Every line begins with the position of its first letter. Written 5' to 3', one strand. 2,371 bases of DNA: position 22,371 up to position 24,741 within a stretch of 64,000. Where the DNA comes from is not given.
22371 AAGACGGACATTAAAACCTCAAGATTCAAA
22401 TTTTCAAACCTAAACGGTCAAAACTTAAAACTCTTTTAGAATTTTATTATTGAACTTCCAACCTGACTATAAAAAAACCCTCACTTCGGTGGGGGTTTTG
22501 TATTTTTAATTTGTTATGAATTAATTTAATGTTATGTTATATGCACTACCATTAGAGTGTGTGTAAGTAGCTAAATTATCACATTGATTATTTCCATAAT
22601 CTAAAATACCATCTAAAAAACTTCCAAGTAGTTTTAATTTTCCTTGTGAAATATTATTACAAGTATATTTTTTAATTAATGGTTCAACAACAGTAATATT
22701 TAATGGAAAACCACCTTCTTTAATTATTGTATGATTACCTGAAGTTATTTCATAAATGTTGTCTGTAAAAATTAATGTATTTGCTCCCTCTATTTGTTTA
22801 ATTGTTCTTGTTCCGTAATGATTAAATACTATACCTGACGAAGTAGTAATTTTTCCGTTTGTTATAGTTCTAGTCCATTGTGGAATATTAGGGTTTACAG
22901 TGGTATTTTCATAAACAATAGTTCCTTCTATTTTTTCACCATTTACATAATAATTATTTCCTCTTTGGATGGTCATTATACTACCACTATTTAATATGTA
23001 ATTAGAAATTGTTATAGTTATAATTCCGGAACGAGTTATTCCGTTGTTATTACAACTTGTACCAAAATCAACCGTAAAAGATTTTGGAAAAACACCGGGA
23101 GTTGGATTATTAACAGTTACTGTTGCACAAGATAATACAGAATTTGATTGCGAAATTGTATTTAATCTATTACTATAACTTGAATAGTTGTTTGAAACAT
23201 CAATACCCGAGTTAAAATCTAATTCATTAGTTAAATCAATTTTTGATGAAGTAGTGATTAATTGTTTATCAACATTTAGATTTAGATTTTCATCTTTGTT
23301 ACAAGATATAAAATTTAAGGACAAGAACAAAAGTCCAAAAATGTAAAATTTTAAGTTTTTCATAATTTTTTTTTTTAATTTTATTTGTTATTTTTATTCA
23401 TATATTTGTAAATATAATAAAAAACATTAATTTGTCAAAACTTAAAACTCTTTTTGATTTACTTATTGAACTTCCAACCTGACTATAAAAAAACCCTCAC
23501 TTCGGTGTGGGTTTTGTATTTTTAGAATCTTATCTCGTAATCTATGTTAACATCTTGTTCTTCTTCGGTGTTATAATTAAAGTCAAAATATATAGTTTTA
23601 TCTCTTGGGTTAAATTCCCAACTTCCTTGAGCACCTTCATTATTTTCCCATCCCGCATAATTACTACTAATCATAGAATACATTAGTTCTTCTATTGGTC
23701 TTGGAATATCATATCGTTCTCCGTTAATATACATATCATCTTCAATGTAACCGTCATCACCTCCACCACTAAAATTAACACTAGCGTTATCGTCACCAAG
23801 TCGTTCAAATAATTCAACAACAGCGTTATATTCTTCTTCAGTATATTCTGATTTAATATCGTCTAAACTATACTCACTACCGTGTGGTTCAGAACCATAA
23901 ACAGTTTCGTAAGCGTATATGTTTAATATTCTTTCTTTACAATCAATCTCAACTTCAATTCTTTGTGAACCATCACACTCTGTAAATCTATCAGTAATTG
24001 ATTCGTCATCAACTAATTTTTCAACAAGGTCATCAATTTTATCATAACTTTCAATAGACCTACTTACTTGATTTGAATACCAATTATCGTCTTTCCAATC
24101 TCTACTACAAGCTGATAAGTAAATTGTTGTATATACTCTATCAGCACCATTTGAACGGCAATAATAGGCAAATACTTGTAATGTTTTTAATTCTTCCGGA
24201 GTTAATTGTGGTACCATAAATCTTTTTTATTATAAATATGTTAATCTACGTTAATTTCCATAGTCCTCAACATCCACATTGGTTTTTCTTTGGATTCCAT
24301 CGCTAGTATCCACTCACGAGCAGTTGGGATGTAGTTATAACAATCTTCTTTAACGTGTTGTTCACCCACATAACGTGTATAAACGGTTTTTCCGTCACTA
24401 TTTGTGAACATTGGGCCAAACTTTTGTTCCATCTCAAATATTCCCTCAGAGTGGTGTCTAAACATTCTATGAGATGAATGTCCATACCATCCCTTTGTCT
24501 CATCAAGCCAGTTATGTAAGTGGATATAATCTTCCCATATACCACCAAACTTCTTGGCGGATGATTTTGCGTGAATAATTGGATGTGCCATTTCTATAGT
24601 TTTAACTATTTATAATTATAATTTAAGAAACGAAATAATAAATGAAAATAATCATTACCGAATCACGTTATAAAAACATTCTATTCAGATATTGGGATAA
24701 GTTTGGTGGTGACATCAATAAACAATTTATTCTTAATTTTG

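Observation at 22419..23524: Moron-like cassette: minus-strand lipoprotein gene bracketed by two roughly 90-bp direct repeats that each contain a bidirectional terminator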

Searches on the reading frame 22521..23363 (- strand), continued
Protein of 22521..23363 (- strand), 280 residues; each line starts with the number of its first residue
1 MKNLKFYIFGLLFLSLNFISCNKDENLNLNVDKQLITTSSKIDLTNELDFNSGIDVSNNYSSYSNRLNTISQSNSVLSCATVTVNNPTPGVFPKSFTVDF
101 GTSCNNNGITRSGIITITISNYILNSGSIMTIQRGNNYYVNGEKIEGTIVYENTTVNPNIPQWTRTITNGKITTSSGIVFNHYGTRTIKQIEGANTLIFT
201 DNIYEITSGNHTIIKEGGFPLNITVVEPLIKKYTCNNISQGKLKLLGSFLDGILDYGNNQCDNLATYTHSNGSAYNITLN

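Call 94: search_protein_families(library=pfam, proteins=[P0187, P0197, P0200, P0163, P0231, P0248, P0215, P0154, P0269, P0222], max_evalue=0.01)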
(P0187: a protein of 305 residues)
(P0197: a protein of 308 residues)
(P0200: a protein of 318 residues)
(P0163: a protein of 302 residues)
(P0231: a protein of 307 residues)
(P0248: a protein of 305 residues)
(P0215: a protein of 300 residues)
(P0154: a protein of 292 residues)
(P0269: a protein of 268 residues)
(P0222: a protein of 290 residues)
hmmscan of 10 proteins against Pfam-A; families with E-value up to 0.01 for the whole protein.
P0187 (305 aa): 0 families

P0197 (308 aa): 0 families

P0200 (318 aa): 0 families

P0163 (302 aa): 0 families

P0231 (307 aa): 0 families

P0248 (305 aa): 0 families

P0215 (300 aa): 0 families

P0154 (292 aa): 0 families

P0269 (268 aa): 0 families

P0222 (290 aa): 0 families

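Call 95: list_cluster_members(proteins=[P0187, P0200, P0163, P0269, P0121, P0137])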
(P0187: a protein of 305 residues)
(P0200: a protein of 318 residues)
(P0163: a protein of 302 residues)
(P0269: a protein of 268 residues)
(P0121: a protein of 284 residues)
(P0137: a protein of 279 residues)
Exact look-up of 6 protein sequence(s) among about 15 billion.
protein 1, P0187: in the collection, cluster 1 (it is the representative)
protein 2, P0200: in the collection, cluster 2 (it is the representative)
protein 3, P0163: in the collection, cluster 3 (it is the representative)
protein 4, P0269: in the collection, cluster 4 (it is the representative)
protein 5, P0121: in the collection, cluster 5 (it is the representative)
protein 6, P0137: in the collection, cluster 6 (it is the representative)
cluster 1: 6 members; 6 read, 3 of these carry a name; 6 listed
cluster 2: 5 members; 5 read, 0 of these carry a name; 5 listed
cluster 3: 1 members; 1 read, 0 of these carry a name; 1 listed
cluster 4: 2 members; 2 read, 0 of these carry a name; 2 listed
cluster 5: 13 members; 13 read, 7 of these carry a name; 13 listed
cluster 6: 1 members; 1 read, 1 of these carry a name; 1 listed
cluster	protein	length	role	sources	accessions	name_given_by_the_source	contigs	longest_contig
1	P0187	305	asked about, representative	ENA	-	-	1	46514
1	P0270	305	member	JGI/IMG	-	hypothetical protein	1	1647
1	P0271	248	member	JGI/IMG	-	hypothetical protein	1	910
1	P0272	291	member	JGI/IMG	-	hypothetical protein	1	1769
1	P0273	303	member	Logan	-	-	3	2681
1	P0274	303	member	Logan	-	-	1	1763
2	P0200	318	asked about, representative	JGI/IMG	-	-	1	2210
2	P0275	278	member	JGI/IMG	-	-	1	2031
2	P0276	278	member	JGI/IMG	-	-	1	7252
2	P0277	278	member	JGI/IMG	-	-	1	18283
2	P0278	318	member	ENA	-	-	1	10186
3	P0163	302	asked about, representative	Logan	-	-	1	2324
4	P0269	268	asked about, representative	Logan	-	-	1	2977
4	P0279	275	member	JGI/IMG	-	-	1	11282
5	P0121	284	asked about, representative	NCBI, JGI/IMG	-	hypothetical protein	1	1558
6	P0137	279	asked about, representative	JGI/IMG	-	hypothetical protein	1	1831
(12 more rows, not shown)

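Call 98: find_related_loci(query=A2, collection=genome_contigs, flank=3000)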
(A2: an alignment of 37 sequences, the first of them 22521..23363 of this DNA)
Query A2 (280 aa) in genome_contigs; peptide patterns used: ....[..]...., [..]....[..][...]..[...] (x = any residue, [..] = any of these).
123 stretches matched a pattern; 54 encode a relative of the query (tblastn E <= 1e-3); 54 distinct loci.
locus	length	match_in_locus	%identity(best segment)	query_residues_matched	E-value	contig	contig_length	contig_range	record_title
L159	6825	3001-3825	72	1-279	7e-133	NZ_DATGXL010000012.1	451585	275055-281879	MAG: Flavobacterium sp. isolate SMAG_U10608 k141_341160, whole genome shotgun sequence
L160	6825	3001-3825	71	1-279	2e-130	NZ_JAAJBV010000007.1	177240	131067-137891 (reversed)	Flavobacterium celericrescens strain TWA-26 contig00007, whole genome shotgun sequence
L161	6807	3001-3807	71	7-279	3e-127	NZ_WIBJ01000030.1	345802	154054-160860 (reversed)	Flavobacterium sp. LMO8 523, whole genome shotgun sequence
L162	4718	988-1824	69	1-280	1e-122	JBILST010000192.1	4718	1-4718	MAG: Flavobacterium sp. isolate ME2018-07-03_3300044637_group8_bin20 Rohwer_bin916_scaffold_20740_c1, whole genome shotg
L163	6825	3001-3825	70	1-279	5e-132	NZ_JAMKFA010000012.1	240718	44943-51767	Flavobacterium odoriferum strain HXWNR29 contig12, whole genome shotgun sequence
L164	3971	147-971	62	1-279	4e-118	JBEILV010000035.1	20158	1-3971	MAG: Flavobacterium sp. isolate Sample-104-S78-bin-56 Sample_104_S78-bin_56-k141_207826, whole genome shotgun sequence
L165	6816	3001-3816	64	1-279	5e-116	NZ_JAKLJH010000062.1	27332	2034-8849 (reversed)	MAG: Flavobacterium sp. isolate MAG.495 MAG.495-scaffold_2482, whole genome shotgun sequence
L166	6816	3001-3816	64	1-279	5e-115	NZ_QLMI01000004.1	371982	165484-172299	Flavobacterium aquaticum strain CGMCC 1.12398 Ga0171599_104, whole genome shotgun sequence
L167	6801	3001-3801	64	6-279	5e-112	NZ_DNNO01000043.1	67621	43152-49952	MAG: Flavobacterium sp. isolate UBA12131 contig_5543, whole genome shotgun sequence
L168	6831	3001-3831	61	1-279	2e-108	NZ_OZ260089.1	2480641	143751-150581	MAG: Flavobacterium sp. isolate K1855-mx-bin01 chromosome 1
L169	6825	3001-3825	56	1-279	6e-107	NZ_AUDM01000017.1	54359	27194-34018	Flavobacterium filum DSM 17961 H601DRAFT_scaffold00016.16_C, whole genome shotgun sequence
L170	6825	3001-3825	56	1-279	4e-106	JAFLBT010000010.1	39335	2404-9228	MAG: Flavobacteriales bacterium isolate UWPOB_FLAVO1 gnl_X_PKKGCPMA_10, whole genome shotgun sequence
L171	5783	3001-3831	61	1-279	2e-105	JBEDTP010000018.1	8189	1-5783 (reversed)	MAG: Flavobacterium sp. isolate SIP_5_Bin16 5mSIPHEX2_16-scaffold_1193_c1, whole genome shotgun sequence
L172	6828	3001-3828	61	1-279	3e-105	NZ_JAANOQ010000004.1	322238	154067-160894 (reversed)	Flavobacterium bernardetii strain F-372 Seq4, whole genome shotgun sequence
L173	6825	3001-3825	59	1-279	6e-105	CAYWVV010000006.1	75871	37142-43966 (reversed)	MAG TPA_asm: uncultured Flavobacterium sp. isolate SRP150892_co2_182 genome assembly, contig: NODE_305_length_75871_cov_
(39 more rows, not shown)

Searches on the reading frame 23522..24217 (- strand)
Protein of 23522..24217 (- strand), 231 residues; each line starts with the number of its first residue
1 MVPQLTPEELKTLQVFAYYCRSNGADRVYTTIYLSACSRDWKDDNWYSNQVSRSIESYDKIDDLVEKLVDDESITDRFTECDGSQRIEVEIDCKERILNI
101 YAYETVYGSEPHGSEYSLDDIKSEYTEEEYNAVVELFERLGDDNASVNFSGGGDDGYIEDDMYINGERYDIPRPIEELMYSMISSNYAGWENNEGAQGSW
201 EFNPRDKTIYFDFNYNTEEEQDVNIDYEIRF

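Call 12: search_protein_families(library=pfam, proteins=[window:23522-24217:-], max_evalue=0.1)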
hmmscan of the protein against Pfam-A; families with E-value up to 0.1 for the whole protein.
window:23522-24217:- (231 aa): 1 family
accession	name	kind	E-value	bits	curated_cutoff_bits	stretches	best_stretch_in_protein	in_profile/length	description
PF21798.2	DUF6878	-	2.2e-12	47.5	24.3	1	167-221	68-122/128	Family of unknown function (DUF6878)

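Call 13: search_protein_families(library=phrogs, proteins=[window:23522-24217:-], max_evalue=0.01)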
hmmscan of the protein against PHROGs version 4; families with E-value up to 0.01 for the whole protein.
window:23522-24217:- (231 aa): 0 families

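Call 16: find_related_loci(query=window:23522-24217:-, collection=viral_contigs, flank=6000)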
Query window:23522-24217:- (231 aa) in viral_contigs; peptide patterns used: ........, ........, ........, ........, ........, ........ (x = any residue, [..] = any of these).
13 stretches matched a pattern; 4 encode a relative of the query (tblastn E <= 1e-3); 3 distinct loci.
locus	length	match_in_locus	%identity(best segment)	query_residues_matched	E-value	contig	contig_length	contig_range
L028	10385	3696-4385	69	2-231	2e-107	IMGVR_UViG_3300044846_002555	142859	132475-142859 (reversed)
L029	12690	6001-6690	79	2-231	1e-123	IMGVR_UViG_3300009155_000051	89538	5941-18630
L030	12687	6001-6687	68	3-231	2e-102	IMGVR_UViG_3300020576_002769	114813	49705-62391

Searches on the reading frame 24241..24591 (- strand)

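Call 12: search_protein_families(library=pfam, proteins=[window:24241-24591:-], max_evalue=0.1)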
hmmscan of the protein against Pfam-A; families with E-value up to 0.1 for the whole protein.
window:24241-24591:- (116 aa): 1 family
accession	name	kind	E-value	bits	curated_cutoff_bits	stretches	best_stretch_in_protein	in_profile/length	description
PF21866.1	DUF6915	-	9.4e-38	128.9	27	1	2-102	1-100/102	Domain of unknown function (DUF6915)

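Call 13: search_protein_families(library=phrogs, proteins=[window:24241-24591:-], max_evalue=0.01)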
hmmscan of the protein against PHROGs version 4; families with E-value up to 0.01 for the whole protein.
window:24241-24591:- (116 aa): 2 families
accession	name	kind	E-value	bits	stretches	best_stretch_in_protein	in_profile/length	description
phrog_8143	-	unknown function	6.3e-34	117.8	1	1-108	1-109/130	-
phrog_19073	-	unknown function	6.9e-12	46.6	1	3-73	2-69/116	-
